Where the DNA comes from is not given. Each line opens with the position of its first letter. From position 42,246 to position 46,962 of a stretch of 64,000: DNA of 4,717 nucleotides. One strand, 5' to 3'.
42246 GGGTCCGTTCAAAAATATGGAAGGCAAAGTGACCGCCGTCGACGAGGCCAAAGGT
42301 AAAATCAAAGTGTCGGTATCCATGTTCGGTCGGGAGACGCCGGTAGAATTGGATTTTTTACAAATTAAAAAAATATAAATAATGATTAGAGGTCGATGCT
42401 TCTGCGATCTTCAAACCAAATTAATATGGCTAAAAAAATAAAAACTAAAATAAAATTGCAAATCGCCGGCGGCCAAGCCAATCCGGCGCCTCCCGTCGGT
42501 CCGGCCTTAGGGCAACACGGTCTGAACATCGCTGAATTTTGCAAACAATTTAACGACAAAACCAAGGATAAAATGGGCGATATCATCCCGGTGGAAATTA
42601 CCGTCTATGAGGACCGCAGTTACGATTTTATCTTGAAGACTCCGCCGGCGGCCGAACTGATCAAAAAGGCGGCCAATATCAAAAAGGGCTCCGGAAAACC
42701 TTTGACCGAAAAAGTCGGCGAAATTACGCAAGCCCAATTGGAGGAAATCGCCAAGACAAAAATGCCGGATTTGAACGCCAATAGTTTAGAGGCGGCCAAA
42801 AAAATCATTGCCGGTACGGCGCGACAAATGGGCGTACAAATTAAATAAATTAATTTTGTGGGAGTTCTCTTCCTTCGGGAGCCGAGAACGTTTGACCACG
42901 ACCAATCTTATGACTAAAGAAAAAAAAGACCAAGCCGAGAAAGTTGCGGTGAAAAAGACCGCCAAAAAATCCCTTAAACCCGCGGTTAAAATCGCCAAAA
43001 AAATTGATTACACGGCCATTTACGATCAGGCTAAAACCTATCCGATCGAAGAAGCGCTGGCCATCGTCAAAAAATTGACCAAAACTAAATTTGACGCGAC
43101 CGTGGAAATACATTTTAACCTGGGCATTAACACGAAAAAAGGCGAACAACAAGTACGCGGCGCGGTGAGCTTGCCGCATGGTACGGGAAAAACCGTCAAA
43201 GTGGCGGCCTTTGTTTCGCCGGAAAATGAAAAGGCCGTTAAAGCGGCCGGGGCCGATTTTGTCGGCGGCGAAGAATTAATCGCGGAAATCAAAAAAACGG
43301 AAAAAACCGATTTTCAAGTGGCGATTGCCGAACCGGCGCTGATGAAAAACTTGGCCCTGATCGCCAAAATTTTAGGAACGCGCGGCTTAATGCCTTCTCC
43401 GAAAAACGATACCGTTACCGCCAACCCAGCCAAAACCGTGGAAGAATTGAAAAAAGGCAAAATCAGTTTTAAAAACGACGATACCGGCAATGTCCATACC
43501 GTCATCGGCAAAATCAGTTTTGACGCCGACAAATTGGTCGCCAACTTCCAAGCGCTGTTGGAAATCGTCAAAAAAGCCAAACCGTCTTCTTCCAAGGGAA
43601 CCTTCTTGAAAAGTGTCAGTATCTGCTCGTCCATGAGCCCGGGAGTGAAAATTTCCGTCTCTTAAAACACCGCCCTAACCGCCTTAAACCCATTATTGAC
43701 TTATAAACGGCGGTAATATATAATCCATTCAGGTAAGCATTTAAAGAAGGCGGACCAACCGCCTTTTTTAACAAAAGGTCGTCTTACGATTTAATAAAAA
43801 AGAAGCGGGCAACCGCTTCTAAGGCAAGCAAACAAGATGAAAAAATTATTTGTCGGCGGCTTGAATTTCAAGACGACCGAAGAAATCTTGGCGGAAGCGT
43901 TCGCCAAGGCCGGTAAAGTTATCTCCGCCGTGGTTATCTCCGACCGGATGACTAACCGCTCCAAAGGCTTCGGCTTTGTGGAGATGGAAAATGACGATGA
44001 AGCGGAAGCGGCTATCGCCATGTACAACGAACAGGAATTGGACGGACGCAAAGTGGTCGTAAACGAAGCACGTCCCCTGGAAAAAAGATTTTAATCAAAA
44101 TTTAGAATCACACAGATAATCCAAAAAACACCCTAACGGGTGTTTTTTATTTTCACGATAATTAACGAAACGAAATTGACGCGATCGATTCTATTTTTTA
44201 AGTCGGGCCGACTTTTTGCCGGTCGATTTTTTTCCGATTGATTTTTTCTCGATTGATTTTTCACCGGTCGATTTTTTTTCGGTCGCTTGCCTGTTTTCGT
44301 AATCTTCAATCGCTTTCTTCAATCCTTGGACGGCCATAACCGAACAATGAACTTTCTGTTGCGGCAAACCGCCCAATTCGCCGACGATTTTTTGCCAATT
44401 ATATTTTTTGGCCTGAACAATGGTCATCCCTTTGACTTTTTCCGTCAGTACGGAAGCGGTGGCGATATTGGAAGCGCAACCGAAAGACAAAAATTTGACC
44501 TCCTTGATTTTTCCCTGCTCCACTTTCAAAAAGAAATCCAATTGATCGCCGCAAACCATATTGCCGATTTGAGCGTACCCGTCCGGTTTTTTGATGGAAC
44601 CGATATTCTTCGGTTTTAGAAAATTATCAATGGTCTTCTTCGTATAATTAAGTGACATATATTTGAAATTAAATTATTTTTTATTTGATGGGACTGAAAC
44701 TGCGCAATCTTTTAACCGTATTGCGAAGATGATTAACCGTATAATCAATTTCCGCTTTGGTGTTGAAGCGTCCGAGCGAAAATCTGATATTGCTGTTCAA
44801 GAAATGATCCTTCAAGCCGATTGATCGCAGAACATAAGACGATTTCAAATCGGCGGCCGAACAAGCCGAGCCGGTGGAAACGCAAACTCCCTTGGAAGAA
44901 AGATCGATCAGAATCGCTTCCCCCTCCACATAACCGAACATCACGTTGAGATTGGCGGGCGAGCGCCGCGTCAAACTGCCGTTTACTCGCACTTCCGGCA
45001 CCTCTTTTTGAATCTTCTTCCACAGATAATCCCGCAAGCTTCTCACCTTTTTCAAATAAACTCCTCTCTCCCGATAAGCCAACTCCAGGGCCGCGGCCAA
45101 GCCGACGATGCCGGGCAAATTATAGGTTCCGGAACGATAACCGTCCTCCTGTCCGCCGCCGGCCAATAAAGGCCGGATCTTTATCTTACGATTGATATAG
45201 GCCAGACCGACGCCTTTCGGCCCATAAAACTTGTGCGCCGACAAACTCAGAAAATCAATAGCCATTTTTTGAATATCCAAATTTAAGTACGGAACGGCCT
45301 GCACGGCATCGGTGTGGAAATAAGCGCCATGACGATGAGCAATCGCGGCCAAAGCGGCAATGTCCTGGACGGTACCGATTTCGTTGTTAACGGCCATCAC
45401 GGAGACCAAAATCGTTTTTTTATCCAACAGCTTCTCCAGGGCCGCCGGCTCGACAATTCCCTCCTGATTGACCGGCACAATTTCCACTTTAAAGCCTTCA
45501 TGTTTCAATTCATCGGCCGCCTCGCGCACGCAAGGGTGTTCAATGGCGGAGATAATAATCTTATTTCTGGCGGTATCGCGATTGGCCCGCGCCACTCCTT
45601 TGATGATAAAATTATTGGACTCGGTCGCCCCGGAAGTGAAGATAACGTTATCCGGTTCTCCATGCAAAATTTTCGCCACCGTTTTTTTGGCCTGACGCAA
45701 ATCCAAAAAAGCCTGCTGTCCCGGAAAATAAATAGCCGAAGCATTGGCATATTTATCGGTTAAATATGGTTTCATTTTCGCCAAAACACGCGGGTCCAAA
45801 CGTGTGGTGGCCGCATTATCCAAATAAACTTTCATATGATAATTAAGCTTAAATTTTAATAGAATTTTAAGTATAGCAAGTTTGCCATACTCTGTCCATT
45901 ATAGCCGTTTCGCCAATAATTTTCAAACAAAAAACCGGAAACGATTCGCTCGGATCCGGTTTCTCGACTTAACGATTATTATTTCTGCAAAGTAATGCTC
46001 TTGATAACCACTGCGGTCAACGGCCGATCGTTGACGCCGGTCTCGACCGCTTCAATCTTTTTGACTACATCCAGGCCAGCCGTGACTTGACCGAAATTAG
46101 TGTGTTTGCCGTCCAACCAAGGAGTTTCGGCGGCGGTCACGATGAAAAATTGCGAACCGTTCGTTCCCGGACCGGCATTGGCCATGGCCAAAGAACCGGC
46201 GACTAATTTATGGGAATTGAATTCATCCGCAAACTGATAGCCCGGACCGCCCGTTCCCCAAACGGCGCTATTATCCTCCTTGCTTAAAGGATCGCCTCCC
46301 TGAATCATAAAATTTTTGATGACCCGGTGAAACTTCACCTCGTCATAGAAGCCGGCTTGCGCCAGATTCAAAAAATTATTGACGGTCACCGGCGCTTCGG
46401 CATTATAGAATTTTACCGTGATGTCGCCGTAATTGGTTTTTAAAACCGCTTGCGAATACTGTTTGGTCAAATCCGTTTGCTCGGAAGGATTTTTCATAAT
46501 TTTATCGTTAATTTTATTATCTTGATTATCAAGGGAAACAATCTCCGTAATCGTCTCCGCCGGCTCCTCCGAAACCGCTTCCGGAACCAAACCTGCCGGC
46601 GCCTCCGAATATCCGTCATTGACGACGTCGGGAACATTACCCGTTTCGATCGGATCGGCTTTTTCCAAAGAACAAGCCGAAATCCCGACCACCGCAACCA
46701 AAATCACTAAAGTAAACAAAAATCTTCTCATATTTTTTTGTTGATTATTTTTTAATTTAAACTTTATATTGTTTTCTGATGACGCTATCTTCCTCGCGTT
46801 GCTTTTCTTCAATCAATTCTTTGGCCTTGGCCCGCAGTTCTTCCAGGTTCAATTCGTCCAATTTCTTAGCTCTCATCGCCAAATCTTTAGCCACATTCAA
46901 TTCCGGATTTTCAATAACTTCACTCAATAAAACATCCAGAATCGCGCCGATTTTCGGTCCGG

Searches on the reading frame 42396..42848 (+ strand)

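Call 44: search_protein_families(library=pfam, proteins=[window:42396-42848:+], max_evalue=0.0001)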
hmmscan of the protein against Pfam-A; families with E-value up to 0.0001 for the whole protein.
window:42396-42848:+ (150 aa): 2 families
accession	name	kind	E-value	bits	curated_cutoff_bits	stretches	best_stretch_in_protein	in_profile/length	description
PF03946.19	Ribosomal_L11_N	-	2.2e-31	107.8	32.9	1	19-76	1-58/58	Ribosomal protein L11, N-terminal domain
PF00298.24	Ribosomal_L11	-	5.7e-29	100.8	21.4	1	81-149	1-69/69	Ribosomal protein L11, RNA binding domain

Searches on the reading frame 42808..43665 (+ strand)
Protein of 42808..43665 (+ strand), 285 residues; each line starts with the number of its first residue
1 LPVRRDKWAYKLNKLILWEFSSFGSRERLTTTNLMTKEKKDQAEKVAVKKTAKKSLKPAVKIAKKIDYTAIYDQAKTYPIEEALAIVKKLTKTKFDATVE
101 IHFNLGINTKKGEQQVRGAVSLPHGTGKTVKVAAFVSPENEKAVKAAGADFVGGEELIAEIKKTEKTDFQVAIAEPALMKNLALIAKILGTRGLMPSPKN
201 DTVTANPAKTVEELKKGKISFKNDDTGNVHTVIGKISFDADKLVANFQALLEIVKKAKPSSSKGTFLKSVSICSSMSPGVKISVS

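Call 44: search_protein_families(library=pfam, proteins=[window:42808-43665:+], max_evalue=0.0001)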
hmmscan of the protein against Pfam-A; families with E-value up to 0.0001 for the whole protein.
window:42808-43665:+ (285 aa): 1 family
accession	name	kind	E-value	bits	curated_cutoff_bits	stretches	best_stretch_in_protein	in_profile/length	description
PF00687.26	Ribosomal_L1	-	1.1e-55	188.7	32.2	1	87-278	1-198/198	Ribosomal protein L1p/L10e family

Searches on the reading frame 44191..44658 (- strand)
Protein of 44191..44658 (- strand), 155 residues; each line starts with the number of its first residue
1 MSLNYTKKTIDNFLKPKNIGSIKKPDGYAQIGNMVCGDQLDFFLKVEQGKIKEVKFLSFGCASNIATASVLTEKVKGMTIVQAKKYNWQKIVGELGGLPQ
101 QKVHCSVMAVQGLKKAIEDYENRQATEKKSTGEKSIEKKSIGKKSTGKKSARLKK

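Call 44: search_protein_families(library=pfam, proteins=[window:44191-44658:-], max_evalue=0.0001)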
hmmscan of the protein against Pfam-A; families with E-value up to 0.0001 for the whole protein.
window:44191-44658:- (155 aa): 1 family
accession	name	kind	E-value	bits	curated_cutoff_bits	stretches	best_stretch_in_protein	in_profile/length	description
PF01592.21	NifU_N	-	1.9e-37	128.7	22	1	5-125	2-125/127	NifU-like N terminal domain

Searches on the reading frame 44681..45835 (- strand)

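Call 44: search_protein_families(library=pfam, proteins=[window:44681-45835:-], max_evalue=0.0001)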
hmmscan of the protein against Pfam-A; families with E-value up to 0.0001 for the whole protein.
window:44681-45835:- (384 aa): 4 families
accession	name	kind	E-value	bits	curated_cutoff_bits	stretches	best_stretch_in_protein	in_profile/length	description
PF00266.25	Aminotran_5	-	1.8e-84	284.3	21.5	1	3-365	1-370/371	Aminotransferase class-V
PF01212.27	Beta_elim_lyase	-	3.5e-06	27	27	1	48-203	36-200/288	Beta-eliminating lyase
PF01041.23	DegT_DnrJ_EryC1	-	1.8e-05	24.6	19.8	1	89-182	63-151/360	DegT/DnrJ/EryC1/StrS aminotransferase family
PF01053.26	Cys_Met_Meta_PP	-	5.4e-05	22.4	27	1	51-203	59-199/381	Cys/Met metabolism PLP-dependent enzyme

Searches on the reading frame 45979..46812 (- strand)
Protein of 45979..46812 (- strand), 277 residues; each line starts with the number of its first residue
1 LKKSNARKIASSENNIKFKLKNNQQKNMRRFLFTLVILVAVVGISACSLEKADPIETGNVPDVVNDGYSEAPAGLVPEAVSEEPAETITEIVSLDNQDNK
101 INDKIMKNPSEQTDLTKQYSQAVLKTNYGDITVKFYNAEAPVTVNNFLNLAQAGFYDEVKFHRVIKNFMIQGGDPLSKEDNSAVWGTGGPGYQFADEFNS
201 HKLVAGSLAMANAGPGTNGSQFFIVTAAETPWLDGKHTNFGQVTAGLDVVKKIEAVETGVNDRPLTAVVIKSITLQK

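Call 44: search_protein_families(library=pfam, proteins=[window:45979-46812:-], max_evalue=0.0001)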
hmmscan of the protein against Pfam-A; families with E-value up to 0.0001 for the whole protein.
window:45979-46812:- (277 aa): 1 family
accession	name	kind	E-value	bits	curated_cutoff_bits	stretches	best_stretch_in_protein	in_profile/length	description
PF00160.26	Pro_isomerase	-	3e-49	167.8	21.7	1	124-274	4-158/159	Cyclophilin type peptidyl-prolyl cis-trans isomerase/CLD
